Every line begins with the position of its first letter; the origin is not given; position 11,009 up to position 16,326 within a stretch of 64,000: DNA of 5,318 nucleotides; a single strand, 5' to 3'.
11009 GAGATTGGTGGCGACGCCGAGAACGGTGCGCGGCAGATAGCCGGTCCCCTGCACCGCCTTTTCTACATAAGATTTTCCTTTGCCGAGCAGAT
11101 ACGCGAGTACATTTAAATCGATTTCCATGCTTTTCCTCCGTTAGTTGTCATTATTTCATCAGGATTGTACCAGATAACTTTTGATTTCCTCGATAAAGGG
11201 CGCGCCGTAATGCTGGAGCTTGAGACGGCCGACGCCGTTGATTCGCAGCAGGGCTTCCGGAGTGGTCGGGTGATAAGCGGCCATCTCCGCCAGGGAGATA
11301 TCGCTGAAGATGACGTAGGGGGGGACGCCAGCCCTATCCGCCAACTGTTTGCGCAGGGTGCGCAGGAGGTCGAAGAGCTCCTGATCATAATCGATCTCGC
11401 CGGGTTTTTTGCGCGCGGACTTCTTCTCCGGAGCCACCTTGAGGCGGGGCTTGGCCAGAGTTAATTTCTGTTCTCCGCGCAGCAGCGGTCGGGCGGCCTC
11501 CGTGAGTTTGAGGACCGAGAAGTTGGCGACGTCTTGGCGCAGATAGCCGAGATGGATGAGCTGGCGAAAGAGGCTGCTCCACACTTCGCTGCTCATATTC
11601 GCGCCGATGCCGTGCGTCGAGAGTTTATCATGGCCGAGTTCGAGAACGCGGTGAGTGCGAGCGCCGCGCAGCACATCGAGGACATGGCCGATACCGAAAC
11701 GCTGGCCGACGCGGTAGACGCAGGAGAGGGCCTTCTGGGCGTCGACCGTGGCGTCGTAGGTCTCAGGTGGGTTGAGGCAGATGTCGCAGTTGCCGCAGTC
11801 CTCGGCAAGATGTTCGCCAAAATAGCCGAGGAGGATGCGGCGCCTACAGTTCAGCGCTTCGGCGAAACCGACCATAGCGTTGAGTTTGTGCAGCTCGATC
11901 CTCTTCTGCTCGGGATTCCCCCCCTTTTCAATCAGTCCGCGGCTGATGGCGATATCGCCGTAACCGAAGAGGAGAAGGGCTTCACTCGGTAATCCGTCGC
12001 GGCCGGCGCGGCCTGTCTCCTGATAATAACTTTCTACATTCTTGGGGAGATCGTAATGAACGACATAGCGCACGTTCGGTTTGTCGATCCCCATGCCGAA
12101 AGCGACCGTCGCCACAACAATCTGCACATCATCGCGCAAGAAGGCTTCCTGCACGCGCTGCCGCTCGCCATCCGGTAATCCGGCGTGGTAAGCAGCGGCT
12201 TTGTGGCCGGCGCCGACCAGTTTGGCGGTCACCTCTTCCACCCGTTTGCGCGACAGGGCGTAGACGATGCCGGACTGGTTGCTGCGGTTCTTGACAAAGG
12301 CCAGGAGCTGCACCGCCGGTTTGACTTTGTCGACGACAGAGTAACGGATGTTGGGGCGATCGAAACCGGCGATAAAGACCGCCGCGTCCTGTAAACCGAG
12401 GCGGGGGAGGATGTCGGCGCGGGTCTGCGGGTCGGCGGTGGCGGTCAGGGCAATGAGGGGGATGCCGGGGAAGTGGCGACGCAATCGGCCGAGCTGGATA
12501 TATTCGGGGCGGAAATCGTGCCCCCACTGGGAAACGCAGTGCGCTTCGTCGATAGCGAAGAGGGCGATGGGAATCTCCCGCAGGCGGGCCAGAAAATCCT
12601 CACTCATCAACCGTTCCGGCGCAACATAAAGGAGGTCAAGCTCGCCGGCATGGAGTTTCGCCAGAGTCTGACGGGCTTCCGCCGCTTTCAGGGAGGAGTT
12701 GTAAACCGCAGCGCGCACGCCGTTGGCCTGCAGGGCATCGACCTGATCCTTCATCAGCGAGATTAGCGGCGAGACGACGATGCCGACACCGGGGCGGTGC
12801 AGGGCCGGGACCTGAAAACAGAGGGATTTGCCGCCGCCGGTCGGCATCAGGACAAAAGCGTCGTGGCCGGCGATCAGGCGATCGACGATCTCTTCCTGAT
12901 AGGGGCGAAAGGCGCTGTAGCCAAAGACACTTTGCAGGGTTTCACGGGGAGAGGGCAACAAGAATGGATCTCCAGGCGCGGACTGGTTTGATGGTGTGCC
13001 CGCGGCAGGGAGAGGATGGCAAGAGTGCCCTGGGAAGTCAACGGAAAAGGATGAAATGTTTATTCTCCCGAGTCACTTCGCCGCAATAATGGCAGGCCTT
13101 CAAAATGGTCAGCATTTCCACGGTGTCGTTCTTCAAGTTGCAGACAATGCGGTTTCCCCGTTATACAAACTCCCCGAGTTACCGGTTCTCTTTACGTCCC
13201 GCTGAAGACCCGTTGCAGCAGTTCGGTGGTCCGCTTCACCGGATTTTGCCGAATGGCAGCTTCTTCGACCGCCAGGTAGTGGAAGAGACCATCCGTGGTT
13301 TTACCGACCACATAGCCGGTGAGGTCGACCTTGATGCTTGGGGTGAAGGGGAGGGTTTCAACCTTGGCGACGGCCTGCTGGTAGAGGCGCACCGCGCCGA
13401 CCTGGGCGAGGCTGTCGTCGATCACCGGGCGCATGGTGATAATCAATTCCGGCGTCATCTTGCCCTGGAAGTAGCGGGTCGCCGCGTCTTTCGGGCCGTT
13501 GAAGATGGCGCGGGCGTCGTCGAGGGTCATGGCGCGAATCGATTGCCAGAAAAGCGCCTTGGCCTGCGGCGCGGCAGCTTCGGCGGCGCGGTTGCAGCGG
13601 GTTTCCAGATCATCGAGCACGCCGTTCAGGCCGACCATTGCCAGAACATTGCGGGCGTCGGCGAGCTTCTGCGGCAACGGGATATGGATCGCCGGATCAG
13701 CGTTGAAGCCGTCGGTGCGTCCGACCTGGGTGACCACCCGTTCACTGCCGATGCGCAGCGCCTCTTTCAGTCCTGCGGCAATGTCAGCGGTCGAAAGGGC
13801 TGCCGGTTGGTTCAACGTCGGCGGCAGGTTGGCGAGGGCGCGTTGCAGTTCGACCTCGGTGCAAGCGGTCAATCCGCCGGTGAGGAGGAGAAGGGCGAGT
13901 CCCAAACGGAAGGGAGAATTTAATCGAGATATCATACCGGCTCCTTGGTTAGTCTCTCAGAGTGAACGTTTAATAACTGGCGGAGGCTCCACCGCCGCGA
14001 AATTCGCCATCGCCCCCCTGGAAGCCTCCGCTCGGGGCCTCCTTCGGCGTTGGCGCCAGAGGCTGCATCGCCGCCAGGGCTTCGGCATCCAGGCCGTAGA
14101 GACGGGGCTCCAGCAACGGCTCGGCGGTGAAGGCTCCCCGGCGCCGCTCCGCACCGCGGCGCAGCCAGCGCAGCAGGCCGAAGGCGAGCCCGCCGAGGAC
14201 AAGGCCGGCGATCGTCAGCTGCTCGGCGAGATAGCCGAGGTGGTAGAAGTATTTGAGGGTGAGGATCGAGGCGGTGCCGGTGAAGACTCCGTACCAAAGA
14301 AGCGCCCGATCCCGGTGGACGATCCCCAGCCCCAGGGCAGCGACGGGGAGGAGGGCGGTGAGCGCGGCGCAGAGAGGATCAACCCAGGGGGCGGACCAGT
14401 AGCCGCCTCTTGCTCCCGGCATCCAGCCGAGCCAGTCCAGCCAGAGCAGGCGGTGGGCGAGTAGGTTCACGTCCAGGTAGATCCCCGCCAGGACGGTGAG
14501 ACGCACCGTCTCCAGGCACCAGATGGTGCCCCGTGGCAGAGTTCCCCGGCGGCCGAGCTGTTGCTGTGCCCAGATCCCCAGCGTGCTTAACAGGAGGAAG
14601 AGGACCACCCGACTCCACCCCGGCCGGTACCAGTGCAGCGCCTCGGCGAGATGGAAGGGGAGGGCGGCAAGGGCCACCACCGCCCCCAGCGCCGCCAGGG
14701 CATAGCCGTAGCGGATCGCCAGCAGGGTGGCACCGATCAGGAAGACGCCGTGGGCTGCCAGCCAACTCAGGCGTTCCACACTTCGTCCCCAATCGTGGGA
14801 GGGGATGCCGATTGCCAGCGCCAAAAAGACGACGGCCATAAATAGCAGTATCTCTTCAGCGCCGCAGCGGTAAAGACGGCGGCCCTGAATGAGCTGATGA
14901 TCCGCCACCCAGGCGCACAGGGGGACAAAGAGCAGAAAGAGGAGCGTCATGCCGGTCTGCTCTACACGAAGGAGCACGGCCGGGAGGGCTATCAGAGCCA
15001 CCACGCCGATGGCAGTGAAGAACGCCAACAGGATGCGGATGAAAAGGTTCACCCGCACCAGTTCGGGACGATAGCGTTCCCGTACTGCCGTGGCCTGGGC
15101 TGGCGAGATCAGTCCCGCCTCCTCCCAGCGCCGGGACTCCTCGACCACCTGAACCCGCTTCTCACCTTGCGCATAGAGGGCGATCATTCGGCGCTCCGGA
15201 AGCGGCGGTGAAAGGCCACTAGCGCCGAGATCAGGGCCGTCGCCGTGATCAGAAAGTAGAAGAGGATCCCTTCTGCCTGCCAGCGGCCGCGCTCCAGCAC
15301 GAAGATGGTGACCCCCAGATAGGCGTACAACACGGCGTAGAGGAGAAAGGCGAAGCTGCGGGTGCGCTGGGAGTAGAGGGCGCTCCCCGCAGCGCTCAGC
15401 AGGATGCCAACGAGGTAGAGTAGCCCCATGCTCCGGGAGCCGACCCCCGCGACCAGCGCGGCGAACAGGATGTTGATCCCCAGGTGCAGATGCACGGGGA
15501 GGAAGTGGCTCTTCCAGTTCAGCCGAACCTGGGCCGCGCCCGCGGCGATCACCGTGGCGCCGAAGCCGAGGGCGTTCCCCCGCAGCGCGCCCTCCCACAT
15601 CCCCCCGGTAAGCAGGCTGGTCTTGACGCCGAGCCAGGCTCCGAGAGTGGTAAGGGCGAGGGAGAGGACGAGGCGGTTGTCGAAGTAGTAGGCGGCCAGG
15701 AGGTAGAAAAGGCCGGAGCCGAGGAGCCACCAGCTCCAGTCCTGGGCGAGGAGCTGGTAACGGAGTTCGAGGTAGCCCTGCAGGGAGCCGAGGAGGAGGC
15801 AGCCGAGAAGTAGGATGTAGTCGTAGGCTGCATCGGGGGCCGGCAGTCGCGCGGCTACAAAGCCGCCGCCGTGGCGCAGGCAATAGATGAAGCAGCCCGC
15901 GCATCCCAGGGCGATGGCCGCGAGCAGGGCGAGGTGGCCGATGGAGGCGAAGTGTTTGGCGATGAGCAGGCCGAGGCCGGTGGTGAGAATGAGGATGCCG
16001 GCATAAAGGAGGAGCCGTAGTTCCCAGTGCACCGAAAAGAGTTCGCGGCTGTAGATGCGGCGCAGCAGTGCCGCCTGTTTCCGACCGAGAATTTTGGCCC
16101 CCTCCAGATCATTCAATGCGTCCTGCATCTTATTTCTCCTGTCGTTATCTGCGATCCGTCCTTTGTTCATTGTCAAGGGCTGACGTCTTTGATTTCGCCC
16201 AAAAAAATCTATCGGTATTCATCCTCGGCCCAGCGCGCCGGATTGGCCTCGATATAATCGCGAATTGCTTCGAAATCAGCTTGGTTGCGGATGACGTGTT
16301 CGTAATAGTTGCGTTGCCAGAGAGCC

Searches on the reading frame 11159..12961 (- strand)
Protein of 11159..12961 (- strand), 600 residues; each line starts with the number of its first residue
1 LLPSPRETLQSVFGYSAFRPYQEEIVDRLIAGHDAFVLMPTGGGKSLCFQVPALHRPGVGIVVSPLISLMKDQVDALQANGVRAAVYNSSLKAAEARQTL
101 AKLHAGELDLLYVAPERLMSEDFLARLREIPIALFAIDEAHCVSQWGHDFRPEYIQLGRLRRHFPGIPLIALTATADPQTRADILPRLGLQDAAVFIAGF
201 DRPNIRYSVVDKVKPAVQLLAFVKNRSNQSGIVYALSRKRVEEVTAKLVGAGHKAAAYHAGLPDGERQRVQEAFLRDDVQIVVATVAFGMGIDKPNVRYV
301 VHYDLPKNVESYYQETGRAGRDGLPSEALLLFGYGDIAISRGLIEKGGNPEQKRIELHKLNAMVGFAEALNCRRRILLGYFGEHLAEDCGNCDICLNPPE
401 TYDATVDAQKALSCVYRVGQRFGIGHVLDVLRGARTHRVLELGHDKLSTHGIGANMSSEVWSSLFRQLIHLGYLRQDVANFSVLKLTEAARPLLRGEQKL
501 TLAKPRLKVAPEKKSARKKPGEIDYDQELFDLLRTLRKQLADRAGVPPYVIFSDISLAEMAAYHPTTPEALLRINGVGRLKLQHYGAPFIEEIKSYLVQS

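Call 15: search_protein_families(library=pfam, proteins=[window:11159-12961:-], max_evalue=0.001)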
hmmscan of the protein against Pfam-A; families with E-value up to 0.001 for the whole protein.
window:11159-12961:- (600 aa): 5 families
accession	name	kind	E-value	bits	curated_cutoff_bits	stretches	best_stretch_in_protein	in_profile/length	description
PF09382.16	RQC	-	1.7e-42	144.3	23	1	398-508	1-111/114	RQC domain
PF00270.35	DEAD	-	1.6e-25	90.2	26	1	19-180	1-163/167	DEAD/DEAH box helicase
PF00271.37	Helicase_C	-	1.2e-24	87.1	23.5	1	216-323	6-110/110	Helicase conserved C-terminal domain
PF00570.28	HRDC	-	1.4e-20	73.4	23.8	1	527-593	2-68/68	HRDC domain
PF16124.10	RecQ_Zn_bind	-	5.1e-19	69.2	25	1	334-396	1-66/66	RecQ zinc-binding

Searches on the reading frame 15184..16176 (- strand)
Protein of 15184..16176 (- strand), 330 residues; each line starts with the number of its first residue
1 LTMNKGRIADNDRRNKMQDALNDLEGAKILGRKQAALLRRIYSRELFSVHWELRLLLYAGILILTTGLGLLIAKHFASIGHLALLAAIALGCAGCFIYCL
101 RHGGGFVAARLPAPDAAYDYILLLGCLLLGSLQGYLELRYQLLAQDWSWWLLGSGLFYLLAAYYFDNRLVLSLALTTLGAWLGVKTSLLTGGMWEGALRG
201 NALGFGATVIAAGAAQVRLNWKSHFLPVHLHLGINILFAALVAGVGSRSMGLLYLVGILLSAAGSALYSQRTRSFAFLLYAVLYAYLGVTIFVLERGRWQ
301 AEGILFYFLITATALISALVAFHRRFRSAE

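Call 15: search_protein_families(library=pfam, proteins=[window:15184-16176:-], max_evalue=0.001)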
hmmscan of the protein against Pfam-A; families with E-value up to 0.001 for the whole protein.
window:15184-16176:- (330 aa): 1 family
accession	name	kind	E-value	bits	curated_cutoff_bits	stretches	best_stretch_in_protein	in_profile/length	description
PF09925.14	DUF2157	-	1.3e-08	35.1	32.4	1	28-170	7-145/146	Predicted membrane protein (DUF2157)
